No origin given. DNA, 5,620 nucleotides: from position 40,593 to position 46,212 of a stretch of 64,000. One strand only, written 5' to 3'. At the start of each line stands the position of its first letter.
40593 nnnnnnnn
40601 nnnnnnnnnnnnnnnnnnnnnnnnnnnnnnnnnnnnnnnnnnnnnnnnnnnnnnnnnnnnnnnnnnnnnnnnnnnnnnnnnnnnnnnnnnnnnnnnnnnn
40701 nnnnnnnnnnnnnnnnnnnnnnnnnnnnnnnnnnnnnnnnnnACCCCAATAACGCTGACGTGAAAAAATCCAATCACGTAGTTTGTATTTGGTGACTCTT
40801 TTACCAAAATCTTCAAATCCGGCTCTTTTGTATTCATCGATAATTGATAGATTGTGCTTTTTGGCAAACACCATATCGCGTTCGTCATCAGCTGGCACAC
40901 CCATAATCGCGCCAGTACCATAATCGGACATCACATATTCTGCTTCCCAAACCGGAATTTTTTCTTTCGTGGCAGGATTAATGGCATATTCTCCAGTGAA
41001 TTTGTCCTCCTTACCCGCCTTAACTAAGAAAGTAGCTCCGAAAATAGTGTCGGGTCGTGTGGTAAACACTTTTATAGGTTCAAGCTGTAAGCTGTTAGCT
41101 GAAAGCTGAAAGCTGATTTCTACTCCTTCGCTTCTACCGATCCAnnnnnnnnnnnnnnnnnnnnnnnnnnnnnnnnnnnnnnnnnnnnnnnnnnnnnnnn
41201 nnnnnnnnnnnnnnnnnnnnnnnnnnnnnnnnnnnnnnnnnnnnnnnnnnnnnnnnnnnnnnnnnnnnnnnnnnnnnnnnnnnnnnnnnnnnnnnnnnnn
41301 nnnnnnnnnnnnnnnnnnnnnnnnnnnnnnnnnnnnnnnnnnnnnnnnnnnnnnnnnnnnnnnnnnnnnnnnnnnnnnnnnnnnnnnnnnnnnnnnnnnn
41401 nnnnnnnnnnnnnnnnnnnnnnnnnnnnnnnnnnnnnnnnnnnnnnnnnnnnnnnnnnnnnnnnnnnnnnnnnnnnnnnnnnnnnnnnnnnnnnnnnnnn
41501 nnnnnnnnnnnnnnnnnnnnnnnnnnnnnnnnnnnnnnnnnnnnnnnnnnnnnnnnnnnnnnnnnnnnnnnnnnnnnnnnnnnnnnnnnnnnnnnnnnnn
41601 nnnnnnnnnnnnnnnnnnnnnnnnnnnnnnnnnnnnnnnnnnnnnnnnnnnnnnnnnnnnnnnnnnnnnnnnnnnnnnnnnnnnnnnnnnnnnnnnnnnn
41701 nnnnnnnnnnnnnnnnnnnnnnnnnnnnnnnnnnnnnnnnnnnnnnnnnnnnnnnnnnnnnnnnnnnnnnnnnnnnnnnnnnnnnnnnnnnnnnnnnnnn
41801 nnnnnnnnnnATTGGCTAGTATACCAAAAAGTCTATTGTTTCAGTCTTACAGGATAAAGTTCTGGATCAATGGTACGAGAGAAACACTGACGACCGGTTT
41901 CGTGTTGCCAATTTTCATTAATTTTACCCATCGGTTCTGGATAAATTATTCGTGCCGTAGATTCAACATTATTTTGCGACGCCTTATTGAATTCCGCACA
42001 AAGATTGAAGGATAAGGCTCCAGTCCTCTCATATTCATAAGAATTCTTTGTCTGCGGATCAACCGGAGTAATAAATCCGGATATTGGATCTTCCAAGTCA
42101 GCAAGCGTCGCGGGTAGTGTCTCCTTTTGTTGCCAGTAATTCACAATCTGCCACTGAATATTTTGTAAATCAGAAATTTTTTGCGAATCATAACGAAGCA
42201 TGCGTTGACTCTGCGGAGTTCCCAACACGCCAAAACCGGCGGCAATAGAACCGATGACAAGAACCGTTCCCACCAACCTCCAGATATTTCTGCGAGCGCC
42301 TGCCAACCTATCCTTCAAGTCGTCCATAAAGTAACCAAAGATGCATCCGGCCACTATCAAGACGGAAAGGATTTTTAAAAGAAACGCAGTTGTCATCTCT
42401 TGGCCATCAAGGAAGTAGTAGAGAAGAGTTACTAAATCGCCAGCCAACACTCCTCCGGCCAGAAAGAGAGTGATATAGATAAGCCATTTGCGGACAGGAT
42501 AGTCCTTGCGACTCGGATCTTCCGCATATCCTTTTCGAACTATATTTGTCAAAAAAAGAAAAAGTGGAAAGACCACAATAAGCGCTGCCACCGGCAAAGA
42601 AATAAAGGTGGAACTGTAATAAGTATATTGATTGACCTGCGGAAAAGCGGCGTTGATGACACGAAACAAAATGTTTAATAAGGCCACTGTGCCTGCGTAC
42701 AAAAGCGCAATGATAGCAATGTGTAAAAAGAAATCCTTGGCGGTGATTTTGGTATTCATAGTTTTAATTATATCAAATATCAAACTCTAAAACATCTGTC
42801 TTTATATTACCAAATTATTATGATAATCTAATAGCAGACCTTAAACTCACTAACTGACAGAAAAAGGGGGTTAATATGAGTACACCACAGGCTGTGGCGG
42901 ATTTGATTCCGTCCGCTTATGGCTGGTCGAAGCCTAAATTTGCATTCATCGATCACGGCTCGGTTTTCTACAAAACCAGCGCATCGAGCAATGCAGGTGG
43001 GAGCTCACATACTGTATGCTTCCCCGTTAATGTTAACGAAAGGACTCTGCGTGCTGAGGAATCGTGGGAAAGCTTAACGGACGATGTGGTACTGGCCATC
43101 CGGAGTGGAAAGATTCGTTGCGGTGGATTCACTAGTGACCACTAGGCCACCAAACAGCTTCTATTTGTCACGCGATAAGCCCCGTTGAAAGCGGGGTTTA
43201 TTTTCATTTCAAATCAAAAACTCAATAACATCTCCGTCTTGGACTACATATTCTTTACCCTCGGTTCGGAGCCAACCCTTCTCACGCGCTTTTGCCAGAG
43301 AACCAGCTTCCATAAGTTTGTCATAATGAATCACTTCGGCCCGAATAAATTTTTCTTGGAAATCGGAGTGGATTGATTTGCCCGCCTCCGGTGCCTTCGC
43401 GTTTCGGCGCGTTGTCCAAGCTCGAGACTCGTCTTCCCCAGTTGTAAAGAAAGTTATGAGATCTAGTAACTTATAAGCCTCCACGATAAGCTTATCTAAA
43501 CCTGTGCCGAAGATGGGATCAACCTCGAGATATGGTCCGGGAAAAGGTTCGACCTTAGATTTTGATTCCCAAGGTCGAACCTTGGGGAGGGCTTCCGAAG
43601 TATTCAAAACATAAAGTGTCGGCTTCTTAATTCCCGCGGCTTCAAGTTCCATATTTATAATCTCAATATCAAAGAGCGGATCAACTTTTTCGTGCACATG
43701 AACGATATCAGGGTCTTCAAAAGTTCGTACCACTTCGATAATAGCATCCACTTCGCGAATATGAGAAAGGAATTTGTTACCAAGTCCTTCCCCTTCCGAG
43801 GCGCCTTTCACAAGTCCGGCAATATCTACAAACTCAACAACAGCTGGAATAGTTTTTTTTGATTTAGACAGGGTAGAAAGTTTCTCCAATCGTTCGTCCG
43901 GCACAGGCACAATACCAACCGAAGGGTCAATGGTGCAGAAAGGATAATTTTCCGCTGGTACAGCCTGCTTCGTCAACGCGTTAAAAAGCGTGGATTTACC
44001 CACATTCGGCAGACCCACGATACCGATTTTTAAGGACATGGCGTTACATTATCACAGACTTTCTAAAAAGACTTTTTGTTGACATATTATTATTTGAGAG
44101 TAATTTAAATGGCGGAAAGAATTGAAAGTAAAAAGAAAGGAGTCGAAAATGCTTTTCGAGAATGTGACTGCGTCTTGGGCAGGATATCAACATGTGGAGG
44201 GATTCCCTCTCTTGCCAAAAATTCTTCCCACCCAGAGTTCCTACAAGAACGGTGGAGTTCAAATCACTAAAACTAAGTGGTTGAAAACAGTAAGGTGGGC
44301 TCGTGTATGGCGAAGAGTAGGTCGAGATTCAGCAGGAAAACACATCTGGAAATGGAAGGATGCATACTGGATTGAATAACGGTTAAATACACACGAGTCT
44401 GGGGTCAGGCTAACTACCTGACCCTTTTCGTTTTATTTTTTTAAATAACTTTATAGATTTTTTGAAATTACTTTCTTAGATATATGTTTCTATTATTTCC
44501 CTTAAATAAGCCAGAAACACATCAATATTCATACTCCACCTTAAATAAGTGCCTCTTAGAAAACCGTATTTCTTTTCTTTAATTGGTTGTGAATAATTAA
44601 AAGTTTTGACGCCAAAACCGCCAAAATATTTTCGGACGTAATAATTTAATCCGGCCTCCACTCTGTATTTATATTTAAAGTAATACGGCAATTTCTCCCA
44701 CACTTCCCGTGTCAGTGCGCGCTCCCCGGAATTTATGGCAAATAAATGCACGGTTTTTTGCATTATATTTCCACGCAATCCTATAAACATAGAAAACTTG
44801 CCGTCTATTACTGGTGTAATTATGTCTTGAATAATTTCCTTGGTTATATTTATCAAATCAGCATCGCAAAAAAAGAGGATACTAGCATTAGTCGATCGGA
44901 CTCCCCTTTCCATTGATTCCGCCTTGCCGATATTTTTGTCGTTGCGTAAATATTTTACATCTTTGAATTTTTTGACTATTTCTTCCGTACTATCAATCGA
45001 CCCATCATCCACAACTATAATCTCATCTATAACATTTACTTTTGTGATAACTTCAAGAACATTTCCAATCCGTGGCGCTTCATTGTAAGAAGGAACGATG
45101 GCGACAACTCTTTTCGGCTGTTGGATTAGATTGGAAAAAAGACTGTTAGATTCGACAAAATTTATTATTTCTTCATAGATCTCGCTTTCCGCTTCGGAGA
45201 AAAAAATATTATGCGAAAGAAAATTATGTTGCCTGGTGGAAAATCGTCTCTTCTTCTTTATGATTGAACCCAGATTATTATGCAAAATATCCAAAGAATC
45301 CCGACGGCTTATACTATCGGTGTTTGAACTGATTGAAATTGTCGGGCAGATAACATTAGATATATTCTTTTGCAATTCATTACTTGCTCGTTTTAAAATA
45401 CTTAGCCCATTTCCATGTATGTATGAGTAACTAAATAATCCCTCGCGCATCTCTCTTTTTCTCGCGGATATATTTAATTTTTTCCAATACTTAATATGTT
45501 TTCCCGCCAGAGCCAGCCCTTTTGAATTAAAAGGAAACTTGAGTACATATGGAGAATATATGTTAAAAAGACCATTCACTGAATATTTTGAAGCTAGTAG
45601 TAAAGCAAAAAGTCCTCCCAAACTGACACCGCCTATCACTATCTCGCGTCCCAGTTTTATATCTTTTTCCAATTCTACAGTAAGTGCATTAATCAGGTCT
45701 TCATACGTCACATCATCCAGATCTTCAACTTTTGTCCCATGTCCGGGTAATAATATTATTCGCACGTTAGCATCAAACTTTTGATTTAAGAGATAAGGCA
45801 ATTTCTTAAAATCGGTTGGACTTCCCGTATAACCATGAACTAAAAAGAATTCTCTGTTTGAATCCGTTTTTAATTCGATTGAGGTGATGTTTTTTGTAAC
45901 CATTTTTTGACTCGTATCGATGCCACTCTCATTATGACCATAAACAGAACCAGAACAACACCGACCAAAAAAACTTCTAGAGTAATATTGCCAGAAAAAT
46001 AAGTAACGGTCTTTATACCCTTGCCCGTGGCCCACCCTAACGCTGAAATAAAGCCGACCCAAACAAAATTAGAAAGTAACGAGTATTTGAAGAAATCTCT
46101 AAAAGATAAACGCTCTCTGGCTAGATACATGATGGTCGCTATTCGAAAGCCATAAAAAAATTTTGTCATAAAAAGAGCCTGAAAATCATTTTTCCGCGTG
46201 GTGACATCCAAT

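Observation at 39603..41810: Leucyl-tRNA synthetase with the CP1 editing domain largely deleted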

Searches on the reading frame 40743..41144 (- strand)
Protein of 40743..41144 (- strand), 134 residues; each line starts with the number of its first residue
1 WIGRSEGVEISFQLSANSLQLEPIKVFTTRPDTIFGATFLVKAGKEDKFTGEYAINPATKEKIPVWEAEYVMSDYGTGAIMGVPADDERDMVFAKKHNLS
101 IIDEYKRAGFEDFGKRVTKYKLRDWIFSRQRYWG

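Call 45: predict_structure(alignment_id=A3)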
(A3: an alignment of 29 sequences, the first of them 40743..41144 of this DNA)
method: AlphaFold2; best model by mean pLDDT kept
length: 134 residues; sequences in the alignment: 29
mean_pLDDT: 81.4   pTM: 0.76
mean pLDDT of the five models: 81.4, 81.0, 79.5, 77.7, 69.8
residues with pLDDT >= 90: 55; 70-90: 53; 50-70: 11; < 50: 15
segments of 3 or more residues with pLDDT < 50: 123-134
pLDDT, mean of each block of 10 residues (from residue 1): 75 71 85 93 90 93 92 80 88 93 89 82 44 39
secondary structure, 60 per line:
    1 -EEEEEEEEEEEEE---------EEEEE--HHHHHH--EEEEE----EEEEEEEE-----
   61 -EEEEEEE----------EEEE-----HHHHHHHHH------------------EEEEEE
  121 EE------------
elements in order: E2-14 E24-28 H31-36 E39-43 E48-55 E62-68 E79-82 H88-96 E115-122

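Call 47: fold_search(model_id=the predicted structure, library=pdb)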
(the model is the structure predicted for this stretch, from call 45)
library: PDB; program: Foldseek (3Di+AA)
matches with E <= 10: 332; with E <= 0.001: 89
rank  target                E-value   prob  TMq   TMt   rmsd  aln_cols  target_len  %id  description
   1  1obh                  8.8e-12  1.00  0.74  0.14   7.9       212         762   36  LEUCYL-TRNA SYNTHETASE FROM THERMUS THERMOPHILUS COMPLEXED WITH A PRE-TRANSFER EDITING SUBSTRATE ANALOGUE IN BOTH SYNTHE (released 2003-05-09)
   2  1obc                  1.7e-11  1.00  0.73  0.14   4.6       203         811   34  LEUCYL-TRNA SYNTHETASE FROM THERMUS THERMOPHILUS COMPLEXED WITH A POST-TRANSFER EDITING SUBSTRATE ANALOGUE (released 2003-05-09)
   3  1h3n                  1.9e-11  1.00  0.73  0.13   4.7       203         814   33  Leucyl-tRNA synthetase from Thermus thermophilus complexed with a sulphamoyl analogue of leucyl-adenylate (released 2002-09-27)
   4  2v0c                  2.1e-11  1.00  0.72  0.13   4.9       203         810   34  LEUCYL-TRNA SYNTHETASE FROM THERMUS THERMOPHILUS COMPLEXED WITH A SULPHAMOYL ANALOGUE OF LEUCYL-ADENYLATE In the synthet (released 2007-07-03)
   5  2bte_A                3.4e-11  1.00  0.74  0.13   4.8       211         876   31  Thermus thermophilus Leucyl-tRNA synthetase complexed with a tRNAleu transcript in the post-editing conformation and a (released 2005-09-15)
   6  7ntz                  3.4e-11  1.00  0.72  0.14   5.4       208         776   28  Crystal Structure of Neisseria gonorrhoeae LeuRS L550A mutant in Complex with the Reaction Intermediate Leu-AMP (released 2022-08-31)
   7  4arc_A                5.5e-11  1.00  0.75  0.14   4.4       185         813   32  Ternary complex of E. coli leucyl-tRNA synthetase, tRNA(leu) and leucine in the editing conformation (released 2012-06-13)
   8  4as1_A                7.0e-11  1.00  0.72  0.13   6.7       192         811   31  Ternary complex of E. coli leucyl-tRNA synthetase, tRNA(leu) and the benzoxaborole AN2679 in the editing conformation (released 2012-06-13)
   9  7nu2                  7.9e-11  1.00  0.76  0.13   4.7       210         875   26  Crystal Structure of Neisseria gonorrhoeae LeuRS E169G mutant in Complex with the Reaction Intermediate Leu-AMP (released 2022-08-31)
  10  3zjt_A                7.9e-11  1.00  0.73  0.13   7.9       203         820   33  Ternary complex of E.coli leucyl-tRNA synthetase, tRNA(Leu)574 and the benzoxaborole AN3017 in the editing conformatio (released 2013-04-17)
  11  3zjv_A                8.4e-11  1.00  0.75  0.14   4.7       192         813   31  Ternary complex of E .coli leucyl-tRNA synthetase, tRNA(Leu) and the benzoxaborole AN3213 in the editing conformation (released 2013-04-17)
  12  7nu7                  8.4e-11  1.00  0.75  0.13   4.7       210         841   26  Crystal Structure of Neisseria gonorrhoeae LeuRS in Complex with ATP in Conformation 2 (released 2022-08-31)
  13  7nu4                  8.9e-11  1.00  0.77  0.14   4.0       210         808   26  Crystal Structure of Neisseria gonorrhoeae LeuRS (released 2022-08-31)
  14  6q8b                  8.9e-11  1.00  0.75  0.13   4.6       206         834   27  Neisseria gonorrhoeae Leucyl-tRNA Synthetase in Complex with 5'-O-(N-(L-Leucyl)-Sulfamoyl)N3-methyluridine (released 2019-04-17)
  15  7nu8                  1.1e-10  1.00  0.76  0.13   4.7       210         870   26  Crystal Structure of Neisseria gonorrhoeae LeuRS in Complex with the Reaction Intermediate Leu-AMP (released 2022-08-31)
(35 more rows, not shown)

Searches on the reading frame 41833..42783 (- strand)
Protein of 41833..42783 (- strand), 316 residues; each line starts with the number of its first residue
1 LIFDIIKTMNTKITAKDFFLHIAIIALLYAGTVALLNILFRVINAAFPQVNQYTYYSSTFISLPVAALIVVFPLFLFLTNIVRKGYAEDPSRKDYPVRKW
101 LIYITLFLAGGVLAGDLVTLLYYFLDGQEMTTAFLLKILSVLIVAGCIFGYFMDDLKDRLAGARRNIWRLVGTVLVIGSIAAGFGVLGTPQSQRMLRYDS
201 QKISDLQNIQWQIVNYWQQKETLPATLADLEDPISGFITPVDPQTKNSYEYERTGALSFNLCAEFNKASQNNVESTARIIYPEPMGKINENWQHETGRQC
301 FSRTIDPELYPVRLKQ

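Call 17: search_protein_families(library=pfam, proteins=[window:41833-42783:-], max_evalue=0.001)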
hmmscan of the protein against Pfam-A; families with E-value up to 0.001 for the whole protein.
window:41833-42783:- (316 aa): 1 family
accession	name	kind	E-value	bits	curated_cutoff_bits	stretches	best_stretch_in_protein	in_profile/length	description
PF18920.5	DUF5671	-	1.5e-18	67.3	28.4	1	17-148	1-128/132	Domain of unknown function (DUF5671)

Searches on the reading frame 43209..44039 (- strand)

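Call 17: search_protein_families(library=pfam, proteins=[window:43209-44039:-], max_evalue=0.001)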
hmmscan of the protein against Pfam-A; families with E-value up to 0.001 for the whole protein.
window:43209-44039:- (276 aa): 3 families
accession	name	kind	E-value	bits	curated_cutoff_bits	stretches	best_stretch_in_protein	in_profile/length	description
PF06071.19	YchF-GTPase_C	-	2e-34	118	27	1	194-275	1-82/84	Protein of unknown function (DUF933)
PF01926.29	MMR_HSR1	-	4.9e-23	81.8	21.9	1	4-146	1-112/113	50S ribosome-binding GTPase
PF02421.24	FeoB_N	-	5.9e-08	32.8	27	1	4-46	2-44/156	Ferrous iron transport protein B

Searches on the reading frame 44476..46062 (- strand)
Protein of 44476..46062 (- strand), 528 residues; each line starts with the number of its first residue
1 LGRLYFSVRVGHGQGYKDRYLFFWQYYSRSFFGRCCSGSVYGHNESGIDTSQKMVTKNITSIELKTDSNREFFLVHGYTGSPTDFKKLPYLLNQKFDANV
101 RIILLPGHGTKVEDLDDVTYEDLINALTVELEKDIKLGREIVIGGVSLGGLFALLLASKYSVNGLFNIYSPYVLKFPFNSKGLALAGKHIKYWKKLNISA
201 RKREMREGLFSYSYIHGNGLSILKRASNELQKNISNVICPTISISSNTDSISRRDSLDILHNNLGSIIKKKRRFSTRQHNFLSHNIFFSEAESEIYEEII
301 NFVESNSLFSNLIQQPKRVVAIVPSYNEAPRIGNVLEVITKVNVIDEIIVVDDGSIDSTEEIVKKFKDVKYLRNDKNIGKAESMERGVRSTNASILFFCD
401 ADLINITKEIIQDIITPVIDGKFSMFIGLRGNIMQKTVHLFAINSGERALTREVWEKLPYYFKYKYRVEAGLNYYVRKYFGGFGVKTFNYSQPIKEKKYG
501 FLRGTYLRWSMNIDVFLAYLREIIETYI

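Call 17: search_protein_families(library=pfam, proteins=[window:44476-46062:-], max_evalue=0.001)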
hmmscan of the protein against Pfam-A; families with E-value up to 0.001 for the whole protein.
window:44476-46062:- (528 aa): 6 families
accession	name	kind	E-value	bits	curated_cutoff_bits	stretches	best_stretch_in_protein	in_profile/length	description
PF00535.33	Glycos_transf_2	-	1.7e-20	74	23.3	1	322-442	3-127/168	Glycosyl transferase family 2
PF12697.13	Abhydrolase_6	-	1.2e-06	29.8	26.3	1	73-164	2-88/217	Alpha/beta hydrolase family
PF13641.12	Glyco_tranf_2_3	-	1.3e-06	29.1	27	1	317-418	2-111/230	Glycosyltransferase like family 2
PF13704.12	Glyco_tranf_2_4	-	1.9e-06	28.7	27.5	1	327-402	2-81/98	Glycosyl transferase family 2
PF10111.15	Glyco_tranf_2_2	-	2.5e-06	27.6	27.3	1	332-403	15-92/276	Glycosyltransferase like family 2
PF00561.26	Abhydrolase_1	-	6.5e-05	23.1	25.8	1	73-160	4-90/245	alpha/beta hydrolase fold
